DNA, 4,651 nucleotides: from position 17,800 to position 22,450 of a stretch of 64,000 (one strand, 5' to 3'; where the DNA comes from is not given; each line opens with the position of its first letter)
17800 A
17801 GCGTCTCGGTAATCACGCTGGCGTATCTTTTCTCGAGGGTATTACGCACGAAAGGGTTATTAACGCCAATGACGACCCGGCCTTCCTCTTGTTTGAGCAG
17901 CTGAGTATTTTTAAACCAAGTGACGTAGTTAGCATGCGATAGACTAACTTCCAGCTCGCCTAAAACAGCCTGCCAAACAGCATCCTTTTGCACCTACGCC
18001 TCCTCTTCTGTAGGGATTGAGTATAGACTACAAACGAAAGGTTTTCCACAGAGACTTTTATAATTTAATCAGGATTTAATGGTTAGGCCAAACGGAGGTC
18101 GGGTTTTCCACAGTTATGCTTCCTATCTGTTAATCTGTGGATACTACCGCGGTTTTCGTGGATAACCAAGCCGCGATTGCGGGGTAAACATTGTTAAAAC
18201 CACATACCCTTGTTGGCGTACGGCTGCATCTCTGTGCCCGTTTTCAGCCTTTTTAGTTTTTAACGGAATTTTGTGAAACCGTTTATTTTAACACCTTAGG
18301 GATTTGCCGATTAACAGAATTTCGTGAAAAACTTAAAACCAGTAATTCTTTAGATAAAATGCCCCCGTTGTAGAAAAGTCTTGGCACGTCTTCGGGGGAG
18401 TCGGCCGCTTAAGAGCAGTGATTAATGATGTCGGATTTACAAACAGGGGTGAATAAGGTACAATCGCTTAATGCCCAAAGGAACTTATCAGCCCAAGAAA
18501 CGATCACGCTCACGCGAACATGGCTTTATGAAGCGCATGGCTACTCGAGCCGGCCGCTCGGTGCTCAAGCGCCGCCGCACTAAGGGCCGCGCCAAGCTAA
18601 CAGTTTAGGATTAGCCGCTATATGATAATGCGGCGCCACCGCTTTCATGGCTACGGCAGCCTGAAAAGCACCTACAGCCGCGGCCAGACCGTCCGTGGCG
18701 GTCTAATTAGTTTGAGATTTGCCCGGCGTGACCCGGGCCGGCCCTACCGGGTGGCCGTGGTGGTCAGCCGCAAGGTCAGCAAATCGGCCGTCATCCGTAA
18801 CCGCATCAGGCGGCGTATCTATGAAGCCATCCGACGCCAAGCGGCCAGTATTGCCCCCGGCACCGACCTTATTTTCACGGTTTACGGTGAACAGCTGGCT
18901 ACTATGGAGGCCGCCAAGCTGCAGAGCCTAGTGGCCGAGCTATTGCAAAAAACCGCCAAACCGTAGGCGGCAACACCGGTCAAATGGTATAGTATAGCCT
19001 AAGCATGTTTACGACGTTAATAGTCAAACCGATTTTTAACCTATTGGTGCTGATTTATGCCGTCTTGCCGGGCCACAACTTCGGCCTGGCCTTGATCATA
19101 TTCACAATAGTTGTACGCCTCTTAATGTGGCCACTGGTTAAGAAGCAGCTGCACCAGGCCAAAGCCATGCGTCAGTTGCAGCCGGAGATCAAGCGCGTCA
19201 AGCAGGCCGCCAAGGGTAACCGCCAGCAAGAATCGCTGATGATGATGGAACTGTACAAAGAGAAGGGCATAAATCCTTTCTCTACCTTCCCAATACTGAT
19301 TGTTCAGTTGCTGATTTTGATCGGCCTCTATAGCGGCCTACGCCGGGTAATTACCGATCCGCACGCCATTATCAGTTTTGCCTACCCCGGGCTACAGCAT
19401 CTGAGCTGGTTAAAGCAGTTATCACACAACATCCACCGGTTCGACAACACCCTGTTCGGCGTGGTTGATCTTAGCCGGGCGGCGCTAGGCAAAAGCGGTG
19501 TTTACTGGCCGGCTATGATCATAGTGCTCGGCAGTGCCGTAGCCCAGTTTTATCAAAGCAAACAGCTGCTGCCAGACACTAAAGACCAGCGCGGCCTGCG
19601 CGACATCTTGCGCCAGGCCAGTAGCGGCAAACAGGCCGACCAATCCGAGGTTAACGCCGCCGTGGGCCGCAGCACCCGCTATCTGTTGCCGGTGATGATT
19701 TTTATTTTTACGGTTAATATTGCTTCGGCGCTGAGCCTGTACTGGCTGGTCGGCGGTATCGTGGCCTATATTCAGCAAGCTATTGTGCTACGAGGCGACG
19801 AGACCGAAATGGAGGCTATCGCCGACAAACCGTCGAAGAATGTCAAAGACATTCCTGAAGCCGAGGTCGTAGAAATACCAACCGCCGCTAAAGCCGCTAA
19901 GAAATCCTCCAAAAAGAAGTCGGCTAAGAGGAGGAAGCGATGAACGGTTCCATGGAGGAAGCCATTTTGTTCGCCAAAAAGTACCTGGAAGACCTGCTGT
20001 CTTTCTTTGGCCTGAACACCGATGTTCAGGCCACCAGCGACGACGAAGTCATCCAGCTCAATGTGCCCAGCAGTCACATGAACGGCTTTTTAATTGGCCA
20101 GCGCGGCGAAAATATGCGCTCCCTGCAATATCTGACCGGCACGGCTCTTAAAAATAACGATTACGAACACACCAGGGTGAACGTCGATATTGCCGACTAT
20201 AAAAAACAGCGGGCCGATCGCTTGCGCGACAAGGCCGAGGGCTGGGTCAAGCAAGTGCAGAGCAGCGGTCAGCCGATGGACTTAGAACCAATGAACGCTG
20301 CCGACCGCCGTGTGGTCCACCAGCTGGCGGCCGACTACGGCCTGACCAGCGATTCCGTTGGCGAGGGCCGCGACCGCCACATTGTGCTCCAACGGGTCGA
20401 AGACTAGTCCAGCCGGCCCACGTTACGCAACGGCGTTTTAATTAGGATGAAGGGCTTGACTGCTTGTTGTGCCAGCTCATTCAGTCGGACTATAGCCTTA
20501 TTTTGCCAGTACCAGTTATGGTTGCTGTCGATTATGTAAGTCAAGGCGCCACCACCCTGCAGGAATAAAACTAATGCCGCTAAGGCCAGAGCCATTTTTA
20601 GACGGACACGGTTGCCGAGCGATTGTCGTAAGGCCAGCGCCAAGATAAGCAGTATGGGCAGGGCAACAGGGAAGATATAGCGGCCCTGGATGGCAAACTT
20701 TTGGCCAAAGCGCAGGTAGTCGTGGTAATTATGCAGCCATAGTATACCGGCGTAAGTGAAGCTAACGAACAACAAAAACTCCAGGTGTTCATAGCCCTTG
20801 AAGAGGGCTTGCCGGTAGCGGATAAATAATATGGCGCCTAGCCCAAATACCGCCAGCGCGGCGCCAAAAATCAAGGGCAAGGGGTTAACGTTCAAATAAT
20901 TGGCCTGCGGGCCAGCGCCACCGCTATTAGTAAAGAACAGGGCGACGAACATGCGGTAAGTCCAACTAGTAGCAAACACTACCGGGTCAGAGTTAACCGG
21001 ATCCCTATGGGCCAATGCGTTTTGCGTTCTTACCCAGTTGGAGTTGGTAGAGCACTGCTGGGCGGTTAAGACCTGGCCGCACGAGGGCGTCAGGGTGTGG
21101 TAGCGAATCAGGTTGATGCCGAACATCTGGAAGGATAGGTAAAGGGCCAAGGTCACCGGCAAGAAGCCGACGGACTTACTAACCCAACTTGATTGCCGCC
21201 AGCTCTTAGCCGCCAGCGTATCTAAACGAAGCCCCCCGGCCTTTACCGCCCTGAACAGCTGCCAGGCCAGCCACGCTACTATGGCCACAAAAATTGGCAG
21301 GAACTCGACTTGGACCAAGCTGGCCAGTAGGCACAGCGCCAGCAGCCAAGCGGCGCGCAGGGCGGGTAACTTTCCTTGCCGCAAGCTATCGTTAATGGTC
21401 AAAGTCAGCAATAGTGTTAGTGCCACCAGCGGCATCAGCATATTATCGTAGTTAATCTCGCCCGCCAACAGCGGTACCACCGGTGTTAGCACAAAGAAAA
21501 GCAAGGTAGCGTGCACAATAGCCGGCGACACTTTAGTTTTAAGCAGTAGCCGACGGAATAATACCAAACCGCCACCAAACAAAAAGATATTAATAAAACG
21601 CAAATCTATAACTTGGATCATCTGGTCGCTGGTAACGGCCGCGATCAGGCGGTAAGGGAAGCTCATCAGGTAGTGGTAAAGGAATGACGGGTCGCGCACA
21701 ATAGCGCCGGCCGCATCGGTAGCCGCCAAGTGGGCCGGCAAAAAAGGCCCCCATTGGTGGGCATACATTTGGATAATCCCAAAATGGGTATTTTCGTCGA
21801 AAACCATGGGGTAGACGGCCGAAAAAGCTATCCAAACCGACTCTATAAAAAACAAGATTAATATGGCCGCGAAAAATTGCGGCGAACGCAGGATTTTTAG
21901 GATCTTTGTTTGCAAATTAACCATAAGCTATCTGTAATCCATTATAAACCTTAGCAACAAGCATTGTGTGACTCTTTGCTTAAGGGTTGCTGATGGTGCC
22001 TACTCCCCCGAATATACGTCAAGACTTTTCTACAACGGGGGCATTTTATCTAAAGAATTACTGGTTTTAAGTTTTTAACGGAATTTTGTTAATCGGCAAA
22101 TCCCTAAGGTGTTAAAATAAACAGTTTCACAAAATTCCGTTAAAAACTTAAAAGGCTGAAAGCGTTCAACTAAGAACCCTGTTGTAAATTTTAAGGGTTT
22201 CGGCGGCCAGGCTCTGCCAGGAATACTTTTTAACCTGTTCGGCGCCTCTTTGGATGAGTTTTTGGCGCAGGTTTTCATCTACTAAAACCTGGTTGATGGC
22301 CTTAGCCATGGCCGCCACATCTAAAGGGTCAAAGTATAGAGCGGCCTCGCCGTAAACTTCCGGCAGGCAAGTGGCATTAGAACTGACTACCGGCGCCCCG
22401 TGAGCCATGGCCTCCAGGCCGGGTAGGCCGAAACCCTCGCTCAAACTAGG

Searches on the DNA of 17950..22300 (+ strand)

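Call 45: search_rna_families(source=window, start=17950, end=22300, threshold=evalue, max_evalue=1)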
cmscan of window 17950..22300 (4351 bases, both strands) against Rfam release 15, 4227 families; matches with E-value up to 1: 4.
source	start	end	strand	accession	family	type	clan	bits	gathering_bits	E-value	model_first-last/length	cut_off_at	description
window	22065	22153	-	RF03592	mir-2567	Gene; miRNA;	-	29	79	0.011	1-83/83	no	mir-2567 microRNA precursor family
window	22065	22153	+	RF03664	MIR6288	Gene; miRNA;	-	28.2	74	0.014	15-78/92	no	MIR6288 microRNA precursor family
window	22069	22149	-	RF01000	mir-580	Gene; miRNA;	-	27.7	83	0.013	1-93/93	no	mir-580 microRNA precursor family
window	21931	22002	+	RF00953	mir-1497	Gene; miRNA;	-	22.6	80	0.14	1-74/74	no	mir-1497 microRNA precursor family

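Call 46: search_dna_similar(query=window:21998-22164:+, collection=plasmids, mode=distant, max_evalue=0.01)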
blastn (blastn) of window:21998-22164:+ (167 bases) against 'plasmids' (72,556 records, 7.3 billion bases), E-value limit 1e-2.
No match.

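Call 47: search_dna_similar(query=window:21998-22164:+, collection=phages, mode=distant, max_evalue=0.01)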
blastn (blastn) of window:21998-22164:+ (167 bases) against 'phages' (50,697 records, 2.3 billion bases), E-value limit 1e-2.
No match.

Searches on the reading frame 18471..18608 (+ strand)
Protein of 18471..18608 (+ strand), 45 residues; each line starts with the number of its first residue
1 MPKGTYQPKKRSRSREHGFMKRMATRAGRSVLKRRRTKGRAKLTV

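Call 62: find_encoding_contigs(protein=window:18471-18608:+, flank=6000, max_places=10)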
Protein window:18471-18608:+ (45 aa): no gene with exactly this product is on record in the collection.
